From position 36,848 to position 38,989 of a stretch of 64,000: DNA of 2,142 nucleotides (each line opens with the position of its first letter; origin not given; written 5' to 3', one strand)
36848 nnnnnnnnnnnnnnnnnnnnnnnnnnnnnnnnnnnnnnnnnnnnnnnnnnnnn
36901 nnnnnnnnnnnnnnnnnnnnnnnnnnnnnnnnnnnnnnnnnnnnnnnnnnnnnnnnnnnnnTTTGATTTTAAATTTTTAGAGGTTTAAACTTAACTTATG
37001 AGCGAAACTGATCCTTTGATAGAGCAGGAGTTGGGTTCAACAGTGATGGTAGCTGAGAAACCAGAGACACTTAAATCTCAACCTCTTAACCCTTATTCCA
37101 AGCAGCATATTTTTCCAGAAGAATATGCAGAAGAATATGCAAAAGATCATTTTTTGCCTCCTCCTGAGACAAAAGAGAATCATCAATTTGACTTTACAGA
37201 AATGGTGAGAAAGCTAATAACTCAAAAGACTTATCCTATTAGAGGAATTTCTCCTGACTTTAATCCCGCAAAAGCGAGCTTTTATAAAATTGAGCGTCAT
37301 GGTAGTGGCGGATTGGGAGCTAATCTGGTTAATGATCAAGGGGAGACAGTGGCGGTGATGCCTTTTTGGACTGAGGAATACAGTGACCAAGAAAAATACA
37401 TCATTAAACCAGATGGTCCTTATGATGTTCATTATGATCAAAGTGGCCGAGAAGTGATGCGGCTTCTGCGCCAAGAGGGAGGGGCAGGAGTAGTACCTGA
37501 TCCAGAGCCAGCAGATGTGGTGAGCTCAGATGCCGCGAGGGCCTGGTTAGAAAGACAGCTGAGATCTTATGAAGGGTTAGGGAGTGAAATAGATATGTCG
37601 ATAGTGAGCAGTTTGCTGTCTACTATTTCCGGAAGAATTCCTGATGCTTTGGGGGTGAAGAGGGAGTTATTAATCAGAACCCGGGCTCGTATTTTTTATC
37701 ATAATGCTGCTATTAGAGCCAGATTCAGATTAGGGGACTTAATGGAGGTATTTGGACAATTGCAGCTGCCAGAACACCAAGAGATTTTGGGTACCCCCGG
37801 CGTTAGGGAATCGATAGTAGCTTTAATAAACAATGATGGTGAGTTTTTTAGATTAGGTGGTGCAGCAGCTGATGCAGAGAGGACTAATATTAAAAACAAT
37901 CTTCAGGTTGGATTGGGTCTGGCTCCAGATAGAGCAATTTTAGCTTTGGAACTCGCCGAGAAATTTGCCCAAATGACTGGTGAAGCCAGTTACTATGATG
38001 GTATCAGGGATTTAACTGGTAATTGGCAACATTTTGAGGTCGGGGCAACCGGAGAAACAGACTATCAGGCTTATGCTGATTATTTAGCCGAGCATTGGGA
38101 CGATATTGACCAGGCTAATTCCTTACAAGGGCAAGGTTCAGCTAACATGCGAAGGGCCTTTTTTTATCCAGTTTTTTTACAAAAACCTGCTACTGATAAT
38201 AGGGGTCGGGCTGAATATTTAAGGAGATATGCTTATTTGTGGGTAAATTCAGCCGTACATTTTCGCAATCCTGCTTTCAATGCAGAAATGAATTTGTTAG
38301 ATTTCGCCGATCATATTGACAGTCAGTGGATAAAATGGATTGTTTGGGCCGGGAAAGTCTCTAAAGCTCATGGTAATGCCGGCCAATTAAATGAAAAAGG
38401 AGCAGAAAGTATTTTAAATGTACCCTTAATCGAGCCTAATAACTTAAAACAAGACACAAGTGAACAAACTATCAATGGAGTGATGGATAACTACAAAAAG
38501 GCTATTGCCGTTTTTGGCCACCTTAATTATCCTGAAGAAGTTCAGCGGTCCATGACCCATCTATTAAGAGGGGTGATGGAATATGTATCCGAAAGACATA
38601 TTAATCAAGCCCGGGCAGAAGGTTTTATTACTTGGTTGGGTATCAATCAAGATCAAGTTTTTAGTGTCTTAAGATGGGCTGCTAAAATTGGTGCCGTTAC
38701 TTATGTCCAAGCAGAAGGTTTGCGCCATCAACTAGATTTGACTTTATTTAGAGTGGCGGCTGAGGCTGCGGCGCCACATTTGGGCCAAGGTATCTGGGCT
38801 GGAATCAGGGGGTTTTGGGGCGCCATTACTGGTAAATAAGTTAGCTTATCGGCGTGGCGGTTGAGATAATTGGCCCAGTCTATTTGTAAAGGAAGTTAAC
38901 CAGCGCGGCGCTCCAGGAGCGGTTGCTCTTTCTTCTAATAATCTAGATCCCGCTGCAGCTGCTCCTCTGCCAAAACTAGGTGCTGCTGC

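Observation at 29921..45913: Chromosomal T4SS-like apparatus directly downstream of dnaN, with no relaxase or coupling protein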

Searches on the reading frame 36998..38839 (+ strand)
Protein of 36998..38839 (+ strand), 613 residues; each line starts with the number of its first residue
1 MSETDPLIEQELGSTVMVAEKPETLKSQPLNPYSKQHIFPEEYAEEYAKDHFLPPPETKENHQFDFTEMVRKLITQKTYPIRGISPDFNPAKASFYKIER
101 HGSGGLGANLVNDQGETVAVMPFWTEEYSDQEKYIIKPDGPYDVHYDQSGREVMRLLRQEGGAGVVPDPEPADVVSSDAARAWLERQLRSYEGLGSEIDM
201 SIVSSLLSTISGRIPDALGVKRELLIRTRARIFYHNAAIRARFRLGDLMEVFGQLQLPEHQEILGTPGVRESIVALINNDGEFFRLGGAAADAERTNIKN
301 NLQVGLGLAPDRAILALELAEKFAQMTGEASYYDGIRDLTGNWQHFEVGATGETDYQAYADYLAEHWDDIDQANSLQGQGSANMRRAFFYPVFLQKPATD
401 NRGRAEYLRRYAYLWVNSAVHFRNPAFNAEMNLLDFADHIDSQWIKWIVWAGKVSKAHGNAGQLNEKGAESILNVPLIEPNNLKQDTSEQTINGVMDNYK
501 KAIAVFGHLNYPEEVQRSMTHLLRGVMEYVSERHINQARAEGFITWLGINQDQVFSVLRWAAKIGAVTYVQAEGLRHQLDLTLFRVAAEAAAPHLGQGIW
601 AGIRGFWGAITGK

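Call 5: search_protein_families(library=pfam, proteins=[window:36998-38839:+], max_evalue=0.1)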
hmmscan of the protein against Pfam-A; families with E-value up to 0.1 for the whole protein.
window:36998-38839:+ (613 aa): 0 families

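Call 18: search_protein_families(library=ncbifam, proteins=[window:36998-38839:+], max_evalue=0.01)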
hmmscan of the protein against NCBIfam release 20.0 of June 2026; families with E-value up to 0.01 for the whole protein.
window:36998-38839:+ (613 aa): 0 families

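Call 42: find_homologous_proteins(query=window:36998-38839:+, max_evalue=0.001)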
Query window:36998-38839:+ (613 aa): 4 proteins with E <= 0.001 among 8000 candidates.
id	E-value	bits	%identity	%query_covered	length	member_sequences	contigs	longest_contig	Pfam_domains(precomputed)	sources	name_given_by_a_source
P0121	0.0e+0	1377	100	97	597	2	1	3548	-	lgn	-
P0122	1.7e-87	313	39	78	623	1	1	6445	-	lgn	-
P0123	2.6e-77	279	41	60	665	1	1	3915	-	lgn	-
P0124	6.4e-76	274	36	77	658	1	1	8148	-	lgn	-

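Call 53: search_protein_families(library=phrogs, proteins=[window:36998-38839:+], max_evalue=0.01)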
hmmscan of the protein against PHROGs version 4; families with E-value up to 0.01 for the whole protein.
window:36998-38839:+ (613 aa): 2 families
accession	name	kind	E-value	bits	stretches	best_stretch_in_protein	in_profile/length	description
phrog_6577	-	unknown function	0.0041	16.4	1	18-56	627-665/1066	-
phrog_8400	-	unknown function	0.0059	17.6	0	400-448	2-49/56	-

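Call 55: search_protein_representatives(alignment_id=A3)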
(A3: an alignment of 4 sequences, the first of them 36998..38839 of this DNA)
Query: 4 sequences, 646 profile positions. Proteins with E-value up to 0.001 (for the whole library): 51; up to 1e-10: 40; up to 1e-30: 26. The best 51 are listed.
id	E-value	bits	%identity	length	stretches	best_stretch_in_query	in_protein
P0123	9.2e-299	1009.2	-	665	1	3-646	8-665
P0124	1.2e-282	956.0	-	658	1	3-646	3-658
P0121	1.1e-280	949.5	-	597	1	18-646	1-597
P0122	3.1e-263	891.8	-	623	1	12-646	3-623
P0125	2.4e-143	495.8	-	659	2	407-646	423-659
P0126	1.5e-119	417.2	-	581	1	154-644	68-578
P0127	8.8e-118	411.3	-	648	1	132-643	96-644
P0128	3.5e-113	396.1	-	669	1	168-641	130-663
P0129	1.6e-112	393.9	-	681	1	54-644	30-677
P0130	2.3e-110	386.8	-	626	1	162-644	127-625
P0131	1.3e-108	380.9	-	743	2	310-643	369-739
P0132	4.0e-108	379.4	-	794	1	122-637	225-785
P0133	6.3e-105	368.8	-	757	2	343-644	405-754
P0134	4.1e-103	362.8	-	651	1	198-646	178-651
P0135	1.6e-95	337.7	-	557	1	133-644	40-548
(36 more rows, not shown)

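Call 60: find_encoding_contigs(protein=P0124, flank=8000, max_places=3)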
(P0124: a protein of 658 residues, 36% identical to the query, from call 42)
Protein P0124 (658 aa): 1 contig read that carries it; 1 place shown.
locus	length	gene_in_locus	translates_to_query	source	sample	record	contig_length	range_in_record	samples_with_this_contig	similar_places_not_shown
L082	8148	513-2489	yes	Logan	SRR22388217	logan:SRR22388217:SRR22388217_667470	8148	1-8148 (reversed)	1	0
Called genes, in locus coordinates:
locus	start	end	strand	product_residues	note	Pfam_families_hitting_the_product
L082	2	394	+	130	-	?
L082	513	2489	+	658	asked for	-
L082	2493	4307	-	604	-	-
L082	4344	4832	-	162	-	-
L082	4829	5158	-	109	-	PF18895:T4SS_pilin (weak)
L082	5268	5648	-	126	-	PF18895:T4SS_pilin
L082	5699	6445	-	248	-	PF18895:T4SS_pilin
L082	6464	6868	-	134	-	PF18895:T4SS_pilin (weak)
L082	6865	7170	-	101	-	PF18895:T4SS_pilin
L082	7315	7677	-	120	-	PF05635:23S_rRNA_IVP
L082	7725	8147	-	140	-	?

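Call 61: find_encoding_contigs(protein=P0122, flank=8000, max_places=3)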
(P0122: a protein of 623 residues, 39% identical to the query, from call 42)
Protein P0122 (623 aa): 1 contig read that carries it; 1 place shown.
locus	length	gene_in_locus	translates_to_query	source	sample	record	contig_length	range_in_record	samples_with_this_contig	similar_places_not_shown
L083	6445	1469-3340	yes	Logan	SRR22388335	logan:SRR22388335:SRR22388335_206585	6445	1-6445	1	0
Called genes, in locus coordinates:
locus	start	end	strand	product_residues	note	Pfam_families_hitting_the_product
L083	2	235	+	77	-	?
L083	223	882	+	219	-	PF08843:AbiEii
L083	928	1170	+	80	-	-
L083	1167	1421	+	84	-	-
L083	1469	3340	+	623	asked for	-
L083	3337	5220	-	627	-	-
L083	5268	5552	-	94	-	PF18895:T4SS_pilin (weak)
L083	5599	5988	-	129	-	PF18895:T4SS_pilin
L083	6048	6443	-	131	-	?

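Call 77: predict_structure(alignment_id=A4)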
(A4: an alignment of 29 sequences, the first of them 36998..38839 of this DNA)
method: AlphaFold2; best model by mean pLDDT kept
length: 613 residues; sequences in the alignment: 29
mean_pLDDT: 79.0   pTM: 0.72
mean pLDDT of the five models: 79.0, 76.7, 76.1, 76.0, 73.8
residues with pLDDT >= 90: 377; 70-90: 49; 50-70: 46; < 50: 141
segments of 3 or more residues with pLDDT < 50: 1-70, 72-86, 90-101, 103-106, 122-142, 154-163, 350-353
pLDDT, mean of each block of 10 residues (from residue 1): 42 37 36 33 39 34 41 41 43 45 49 57 42 40 50 43 71 94 95 93 94 91 97 97 95 93 98 96 95 97 97 98 97 96 77 72 96 96 97 96 97 96 89 95 93 96 97 97 88 97 96 95 97 92 92 95 97 95 85 71 64 58
secondary structure, 60 per line:
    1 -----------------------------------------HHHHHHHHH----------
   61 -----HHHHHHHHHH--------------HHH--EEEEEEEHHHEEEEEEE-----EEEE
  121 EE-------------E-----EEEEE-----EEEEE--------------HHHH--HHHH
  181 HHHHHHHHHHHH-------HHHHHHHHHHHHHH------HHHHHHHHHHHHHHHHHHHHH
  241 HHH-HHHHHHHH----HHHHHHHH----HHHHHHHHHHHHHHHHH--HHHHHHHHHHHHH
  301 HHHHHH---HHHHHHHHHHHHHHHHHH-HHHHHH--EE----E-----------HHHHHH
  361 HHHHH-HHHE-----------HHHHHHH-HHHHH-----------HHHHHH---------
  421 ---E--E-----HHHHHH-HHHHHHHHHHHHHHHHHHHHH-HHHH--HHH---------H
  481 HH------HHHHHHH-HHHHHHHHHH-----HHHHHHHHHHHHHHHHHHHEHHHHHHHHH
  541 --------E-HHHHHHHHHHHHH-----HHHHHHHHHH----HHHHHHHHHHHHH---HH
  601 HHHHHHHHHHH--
elements in order: H42-50 H66-75 E95-101 E105-111 E117-122 E142-146 E152-156 H171-174 H177-192 H200-213 H220-243 H245-252 H257-264 H269-285 H288-306 H310-327 H329-334 H355-365 H382-388 H390-394 H406-411 H433-438 H440-460 H462-465 H489-495 H497-506 H512-530 H532-540 H551-563 H569-578 H583-595 H599-611

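Call 105: find_encoding_contigs(protein=P0123, flank=8000, max_places=2)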
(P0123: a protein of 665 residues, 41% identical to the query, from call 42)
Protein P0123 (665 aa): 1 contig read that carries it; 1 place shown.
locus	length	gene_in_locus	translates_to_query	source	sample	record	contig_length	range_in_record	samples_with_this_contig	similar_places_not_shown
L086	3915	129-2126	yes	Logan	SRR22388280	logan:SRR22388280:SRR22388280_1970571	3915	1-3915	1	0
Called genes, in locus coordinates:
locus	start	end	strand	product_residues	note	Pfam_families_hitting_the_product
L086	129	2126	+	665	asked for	-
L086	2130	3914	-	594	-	?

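Call 106: find_encoding_contigs(protein=P0126, flank=8000, max_places=2)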
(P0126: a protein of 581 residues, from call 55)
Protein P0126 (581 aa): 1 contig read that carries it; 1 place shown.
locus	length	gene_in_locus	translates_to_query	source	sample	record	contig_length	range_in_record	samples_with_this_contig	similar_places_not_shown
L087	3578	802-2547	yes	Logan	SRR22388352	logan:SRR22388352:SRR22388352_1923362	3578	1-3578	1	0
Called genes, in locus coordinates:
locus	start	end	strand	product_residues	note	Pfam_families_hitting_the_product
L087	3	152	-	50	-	?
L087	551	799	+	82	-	-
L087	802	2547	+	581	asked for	-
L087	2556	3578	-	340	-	?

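Call 107: find_encoding_contigs(protein=P0129, flank=8000, max_places=2)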
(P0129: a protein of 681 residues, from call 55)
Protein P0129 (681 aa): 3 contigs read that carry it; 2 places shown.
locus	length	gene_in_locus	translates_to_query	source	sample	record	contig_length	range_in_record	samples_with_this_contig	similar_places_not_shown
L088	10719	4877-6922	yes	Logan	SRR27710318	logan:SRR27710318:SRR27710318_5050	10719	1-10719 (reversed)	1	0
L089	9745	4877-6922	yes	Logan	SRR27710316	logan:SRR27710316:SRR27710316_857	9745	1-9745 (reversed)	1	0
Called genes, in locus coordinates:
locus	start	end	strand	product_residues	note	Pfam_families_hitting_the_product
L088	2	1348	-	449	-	?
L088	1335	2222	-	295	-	PF11130:TraC_F_IV (weak), PF26593:TraC-like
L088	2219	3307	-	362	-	PF12666:PrgI, PF13620:CarboxypepD_reg (weak)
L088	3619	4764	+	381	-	-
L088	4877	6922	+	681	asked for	-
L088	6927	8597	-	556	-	-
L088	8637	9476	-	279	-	-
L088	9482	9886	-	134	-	PF18895:T4SS_pilin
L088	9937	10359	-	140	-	PF18895:T4SS_pilin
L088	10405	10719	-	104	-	?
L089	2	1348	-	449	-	?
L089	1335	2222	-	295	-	PF11130:TraC_F_IV (weak), PF26593:TraC-like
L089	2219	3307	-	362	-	PF12666:PrgI, PF13620:CarboxypepD_reg (weak)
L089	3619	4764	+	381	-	-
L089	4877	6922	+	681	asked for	-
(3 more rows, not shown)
